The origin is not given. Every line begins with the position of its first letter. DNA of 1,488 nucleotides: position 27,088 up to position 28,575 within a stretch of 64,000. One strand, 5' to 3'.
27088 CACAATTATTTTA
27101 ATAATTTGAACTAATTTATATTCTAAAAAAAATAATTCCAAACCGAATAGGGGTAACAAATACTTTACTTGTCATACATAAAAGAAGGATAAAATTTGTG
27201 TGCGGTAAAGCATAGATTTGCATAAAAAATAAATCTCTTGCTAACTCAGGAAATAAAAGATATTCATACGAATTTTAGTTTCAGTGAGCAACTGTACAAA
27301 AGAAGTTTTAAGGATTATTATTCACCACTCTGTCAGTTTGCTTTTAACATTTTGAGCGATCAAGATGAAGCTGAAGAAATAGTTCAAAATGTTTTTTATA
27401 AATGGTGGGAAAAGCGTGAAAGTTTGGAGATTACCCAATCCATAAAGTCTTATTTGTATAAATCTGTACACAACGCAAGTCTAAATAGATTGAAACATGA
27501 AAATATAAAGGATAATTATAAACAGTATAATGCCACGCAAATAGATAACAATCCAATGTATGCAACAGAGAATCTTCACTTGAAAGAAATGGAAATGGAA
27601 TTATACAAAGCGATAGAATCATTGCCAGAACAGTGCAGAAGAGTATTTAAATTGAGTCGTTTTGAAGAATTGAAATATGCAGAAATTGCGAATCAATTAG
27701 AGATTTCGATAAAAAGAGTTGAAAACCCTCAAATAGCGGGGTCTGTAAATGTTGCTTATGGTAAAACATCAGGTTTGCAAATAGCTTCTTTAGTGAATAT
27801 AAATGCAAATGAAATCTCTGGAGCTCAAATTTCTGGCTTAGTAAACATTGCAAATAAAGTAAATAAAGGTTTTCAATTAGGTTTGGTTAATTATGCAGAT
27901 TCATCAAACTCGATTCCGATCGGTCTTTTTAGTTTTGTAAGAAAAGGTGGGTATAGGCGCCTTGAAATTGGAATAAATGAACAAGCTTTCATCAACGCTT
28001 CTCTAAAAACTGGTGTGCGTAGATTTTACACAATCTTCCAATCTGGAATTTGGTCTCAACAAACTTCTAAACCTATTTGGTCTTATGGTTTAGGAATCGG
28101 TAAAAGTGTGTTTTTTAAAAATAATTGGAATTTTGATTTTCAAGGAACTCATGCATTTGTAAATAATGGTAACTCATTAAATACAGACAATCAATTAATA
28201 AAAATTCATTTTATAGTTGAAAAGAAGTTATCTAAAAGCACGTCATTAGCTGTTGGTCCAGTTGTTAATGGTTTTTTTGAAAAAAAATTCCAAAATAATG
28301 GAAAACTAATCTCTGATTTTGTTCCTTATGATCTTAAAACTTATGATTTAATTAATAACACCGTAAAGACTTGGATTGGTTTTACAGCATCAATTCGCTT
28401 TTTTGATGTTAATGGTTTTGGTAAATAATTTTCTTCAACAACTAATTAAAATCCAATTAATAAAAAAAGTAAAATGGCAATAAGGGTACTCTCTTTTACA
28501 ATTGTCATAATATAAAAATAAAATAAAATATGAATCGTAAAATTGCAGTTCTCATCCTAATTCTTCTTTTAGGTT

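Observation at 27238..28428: ECF sigma factor truncated in region 4.2 and fused in frame to a repeat plus beta-rich domain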

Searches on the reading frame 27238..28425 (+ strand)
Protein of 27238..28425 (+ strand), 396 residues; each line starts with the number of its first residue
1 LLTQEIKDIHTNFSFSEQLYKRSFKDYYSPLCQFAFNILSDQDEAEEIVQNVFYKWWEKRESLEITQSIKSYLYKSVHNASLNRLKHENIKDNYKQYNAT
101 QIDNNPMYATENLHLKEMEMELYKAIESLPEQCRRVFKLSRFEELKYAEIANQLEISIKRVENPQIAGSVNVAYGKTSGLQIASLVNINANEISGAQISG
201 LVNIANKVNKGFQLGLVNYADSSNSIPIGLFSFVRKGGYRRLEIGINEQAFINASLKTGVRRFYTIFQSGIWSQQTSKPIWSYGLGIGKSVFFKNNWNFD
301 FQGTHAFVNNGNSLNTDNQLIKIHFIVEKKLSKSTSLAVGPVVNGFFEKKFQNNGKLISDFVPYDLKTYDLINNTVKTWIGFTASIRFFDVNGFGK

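Call 3: search_protein_families(library=pfam, proteins=[window:27238-28425:+], max_evalue=1)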
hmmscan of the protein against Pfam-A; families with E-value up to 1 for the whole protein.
window:27238-28425:+ (396 aa): 5 families
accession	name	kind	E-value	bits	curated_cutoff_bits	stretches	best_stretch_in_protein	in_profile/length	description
PF08281.18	Sigma70_r4_2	-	5e-12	45.7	25.7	1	120-163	2-45/54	Sigma-70, region 4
PF04542.20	Sigma70_r2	-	1.9e-10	40.9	24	1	24-87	2-67/71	Sigma-70 region 2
PF04545.22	Sigma70_r4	-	3.6e-06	26.8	24.1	1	125-161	1-37/50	Sigma-70, region 4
PF07638.17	Sigma70_ECF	-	0.046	14.1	21.1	1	110-162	118-169/185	ECF sigma factor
PF06441.18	EHN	-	0.12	13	22.8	1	272-330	25-86/107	Epoxide hydrolase N terminus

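Call 4: search_protein_families(library=ncbifam, proteins=[window:27238-28425:+], max_evalue=1)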
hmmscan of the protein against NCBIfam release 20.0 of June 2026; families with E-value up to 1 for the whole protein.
window:27238-28425:+ (396 aa): 97 families (the best 25 are shown)
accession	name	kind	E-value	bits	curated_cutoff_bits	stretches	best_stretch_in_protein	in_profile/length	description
TIGR02985.1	Sig70_bacteroi1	subfamily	9.2e-44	149.5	126.4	1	20-163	3-149/162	RNA polymerase sigma-70 factor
NF058625.1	sigma_PG0214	equivalog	1.1e-25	90.2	130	1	17-161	3-146/170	GFO_1088 family ECF-type sigma factor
TIGR02937.1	sigma70-ECF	superfamily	6e-22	78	42.9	1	24-162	7-151/165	sigma-70 family RNA polymerase sigma factor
NF009172.0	PRK12519.1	subfamily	6.5e-17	61.7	222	1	32-158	43-171/194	RNA polymerase sigma factor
TIGR02950.1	SigM_subfam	subfamily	1.2e-15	57.7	147.95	1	24-161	6-143/159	RNA polymerase sigma factor, SigM family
NF005448.0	PRK07037.1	equivalog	2e-15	56.8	190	1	23-161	17-156/186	RNA polymerase factor sigma-70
NF004113.0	PRK05602.1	equivalog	4.9e-15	55.7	208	1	32-162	59-187/211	RNA polymerase sigma factor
TIGR02983.1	SigE-fam_strep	subfamily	3.3e-14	53.1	141.55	1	20-158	8-140/162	SigE family RNA polymerase sigma factor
NF009164.0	PRK12511.1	equivalog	7.2e-13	48.5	185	1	28-158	14-141/182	RNA polymerase sigma factor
NF053879.1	RNAPolSigSigVBac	equivalog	8.3e-13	48.3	190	1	30-160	16-139/160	RNA polymerase sigma factor SigV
NF008888.0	PRK11922.1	equivalog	8.9e-13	48.4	204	1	27-161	39-181/231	RNA polymerase sigma factor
NF009179.0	PRK12527.1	equivalog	2.6e-12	47.1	162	1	25-163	2-140/159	RNA polymerase sigma factor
NF009166.1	PRK12513.1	equivalog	3.3e-12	46.5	206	1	17-156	25-166/193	RNA polymerase sigma factor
NF009176.0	PRK12524.1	equivalog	1.8e-11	44.2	264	1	33-163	41-171/196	RNA polymerase sigma factor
TIGR02959.1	SigZ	equivalog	2.7e-11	43.6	168.65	1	25-159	2-131/170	RNA polymerase sigma factor SigZ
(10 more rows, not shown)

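Call 28: find_related_loci(query=window:27238-28425:+, collection=metagenome_contigs, flank=5000)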
Query window:27238-28425:+ (396 aa) in metagenome_contigs; peptide patterns used: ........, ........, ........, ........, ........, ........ (x = any residue, [..] = any of these).
334 stretches matched a pattern; 162 encode a relative of the query (tblastn E <= 1e-3); the best 80 are kept; 80 distinct loci.
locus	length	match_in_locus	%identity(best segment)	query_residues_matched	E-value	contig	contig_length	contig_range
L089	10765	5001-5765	56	142-396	2e-86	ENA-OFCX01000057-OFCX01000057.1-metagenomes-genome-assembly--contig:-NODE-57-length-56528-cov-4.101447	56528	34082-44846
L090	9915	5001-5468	57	16-172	7e-53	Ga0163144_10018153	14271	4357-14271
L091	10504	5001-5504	56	17-185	6e-52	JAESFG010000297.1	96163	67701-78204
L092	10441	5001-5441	53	17-163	9e-44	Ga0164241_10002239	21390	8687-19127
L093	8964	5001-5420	54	24-163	2e-43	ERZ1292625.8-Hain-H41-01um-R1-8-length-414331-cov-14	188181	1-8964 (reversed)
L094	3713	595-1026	52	20-163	2e-43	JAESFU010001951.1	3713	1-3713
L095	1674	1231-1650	54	24-163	6e-44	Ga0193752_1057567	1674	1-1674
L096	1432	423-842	54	24-163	3e-44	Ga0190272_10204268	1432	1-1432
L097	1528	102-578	49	16-176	5e-44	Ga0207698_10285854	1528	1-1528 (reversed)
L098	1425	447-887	50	17-163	6e-44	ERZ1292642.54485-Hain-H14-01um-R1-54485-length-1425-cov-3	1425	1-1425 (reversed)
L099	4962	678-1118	51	17-163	1e-42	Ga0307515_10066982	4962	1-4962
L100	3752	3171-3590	54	24-163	2e-42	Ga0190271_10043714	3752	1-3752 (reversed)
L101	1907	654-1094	48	17-163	7e-43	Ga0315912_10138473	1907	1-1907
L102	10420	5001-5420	52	24-163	2e-42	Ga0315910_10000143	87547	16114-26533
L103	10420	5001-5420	53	24-163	2e-42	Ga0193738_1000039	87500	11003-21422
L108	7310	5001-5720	38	149-389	4e-42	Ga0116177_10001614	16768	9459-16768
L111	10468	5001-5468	47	16-172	4e-42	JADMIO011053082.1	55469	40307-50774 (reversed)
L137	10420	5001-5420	50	24-163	7e-41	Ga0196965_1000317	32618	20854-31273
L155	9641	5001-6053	33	136-387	1e-40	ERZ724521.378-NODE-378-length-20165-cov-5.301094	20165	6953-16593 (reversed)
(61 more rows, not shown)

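Call 62: search_protein_families(library=pfam, proteins=[L090:6736-8676:+, L092:6543-8336:+, L093:6625-8487:+, L102:6505-8334:+, L108:3879-5720:+, L111:6536-8404:+, L155:3993-6059:+, L137:6493-8403:+], max_evalue=0.01)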
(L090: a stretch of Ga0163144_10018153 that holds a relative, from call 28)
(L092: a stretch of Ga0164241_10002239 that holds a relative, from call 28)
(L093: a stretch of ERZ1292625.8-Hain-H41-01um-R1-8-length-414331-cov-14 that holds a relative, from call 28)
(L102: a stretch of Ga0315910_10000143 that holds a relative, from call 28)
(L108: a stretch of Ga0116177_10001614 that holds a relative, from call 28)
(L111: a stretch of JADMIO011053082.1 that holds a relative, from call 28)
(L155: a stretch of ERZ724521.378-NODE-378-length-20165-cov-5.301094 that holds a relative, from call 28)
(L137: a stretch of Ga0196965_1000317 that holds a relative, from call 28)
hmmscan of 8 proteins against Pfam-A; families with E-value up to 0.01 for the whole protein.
L090:6736-8676:+ (647 aa): 2 families
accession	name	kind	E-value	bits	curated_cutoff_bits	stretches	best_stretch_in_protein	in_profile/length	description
PF07660.19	STN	-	3.3e-08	33.6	28.4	1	54-103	2-52/52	Secretin and TonB N terminus short domain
PF13715.12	CarbopepD_reg_2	-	2.7e-05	24.5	32.2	1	115-190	1-73/88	CarboxypepD_reg-like domain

L092:6543-8336:+ (598 aa): 2 families
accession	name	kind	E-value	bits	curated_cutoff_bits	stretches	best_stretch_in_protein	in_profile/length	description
PF13715.12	CarbopepD_reg_2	-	1.1e-10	41.8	32.2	1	114-189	1-75/88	CarboxypepD_reg-like domain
PF07660.19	STN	-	3e-08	33.8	28.4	1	50-85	1-36/52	Secretin and TonB N terminus short domain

L093:6625-8487:+ (621 aa): 3 families
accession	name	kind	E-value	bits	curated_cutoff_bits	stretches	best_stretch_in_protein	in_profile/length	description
PF07660.19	STN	-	7.6e-07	29.3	28.4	1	75-123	1-50/52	Secretin and TonB N terminus short domain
PF13715.12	CarbopepD_reg_2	-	1.4e-06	28.6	32.2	1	138-211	1-73/88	CarboxypepD_reg-like domain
PF15976.11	CooC_C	-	0.0052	17.2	29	0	135-187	16-65/93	CS1-pili formation C-terminal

L102:6505-8334:+ (610 aa): 3 families
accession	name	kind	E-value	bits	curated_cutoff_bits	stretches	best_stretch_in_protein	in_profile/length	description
PF13715.12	CarbopepD_reg_2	-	7.4e-08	32.8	32.2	1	113-195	1-81/88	CarboxypepD_reg-like domain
PF07660.19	STN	-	1.6e-05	25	28.4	1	52-101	1-51/52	Secretin and TonB N terminus short domain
PF16344.10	FecR_C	-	0.0018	18.7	24.4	1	32-98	2-69/70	FecR, C-terminal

L108:3879-5720:+ (614 aa): 2 families
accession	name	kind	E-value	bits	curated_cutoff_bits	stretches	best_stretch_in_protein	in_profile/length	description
PF07660.19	STN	-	2.1e-08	34.2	28.4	1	64-113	1-51/52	Secretin and TonB N terminus short domain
PF13715.12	CarbopepD_reg_2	-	4.5e-07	30.3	32.2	1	128-204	1-74/88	CarboxypepD_reg-like domain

L111:6536-8404:+ (623 aa): 2 families
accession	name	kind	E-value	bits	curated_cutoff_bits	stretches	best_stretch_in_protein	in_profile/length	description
PF13715.12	CarbopepD_reg_2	-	1e-05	25.9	32.2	1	116-191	1-76/88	CarboxypepD_reg-like domain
PF07660.19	STN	-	1.2e-05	25.4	28.4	1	52-101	1-51/52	Secretin and TonB N terminus short domain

L155:3993-6059:+ (689 aa): 2 families
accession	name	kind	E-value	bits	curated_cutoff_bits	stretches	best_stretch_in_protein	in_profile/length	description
PF13715.12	CarbopepD_reg_2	-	1.1e-06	29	32.2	1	172-215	1-44/88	CarboxypepD_reg-like domain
PF13620.12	CarboxypepD_reg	-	0.00063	20.5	32.3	1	171-232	1-62/82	Carboxypeptidase regulatory-like domain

L137:6493-8403:+ (637 aa): 4 families
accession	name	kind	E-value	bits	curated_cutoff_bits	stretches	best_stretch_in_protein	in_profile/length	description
PF13715.12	CarbopepD_reg_2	-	1.6e-07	31.7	32.2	1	125-188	1-62/88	CarboxypepD_reg-like domain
PF07660.19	STN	-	0.00025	21.2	28.4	1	62-111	1-51/52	Secretin and TonB N terminus short domain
PF13620.12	CarboxypepD_reg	-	0.0017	19.1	32.3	1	125-183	2-61/82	Carboxypeptidase regulatory-like domain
PF16344.10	FecR_C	-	0.0055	17.1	24.4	0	43-108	3-69/70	FecR, C-terminal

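Call 70: search_protein_representatives(protein=window:27238-28425:+)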
Query: 396 residues. Proteins with E-value up to 0.001 (for the whole library): 29327; up to 1e-10: 9824; up to 1e-30: 179. The best 150 are listed.
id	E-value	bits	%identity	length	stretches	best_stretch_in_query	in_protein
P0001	1.5e-261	883.2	100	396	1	1-396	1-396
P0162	6.8e-86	305.1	51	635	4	162-396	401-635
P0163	7.3e-47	176.6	35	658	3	156-395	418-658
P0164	2.2e-43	165.1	38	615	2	164-388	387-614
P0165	1.2e-40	156.2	36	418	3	162-365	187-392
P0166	3.5e-40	154.6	36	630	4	162-388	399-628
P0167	4.1e-40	154.4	38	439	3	163-389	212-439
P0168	4.4e-40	154.3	39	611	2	154-387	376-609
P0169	6.6e-40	153.7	36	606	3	149-388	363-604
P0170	7.8e-40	153.5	58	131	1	24-152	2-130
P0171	1.3e-39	152.8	37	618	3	160-389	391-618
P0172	2.4e-39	151.9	40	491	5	163-388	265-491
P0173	3.6e-39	151.3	37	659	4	179-388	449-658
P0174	4.9e-39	150.9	34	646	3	163-363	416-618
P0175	5.2e-39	150.8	37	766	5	164-396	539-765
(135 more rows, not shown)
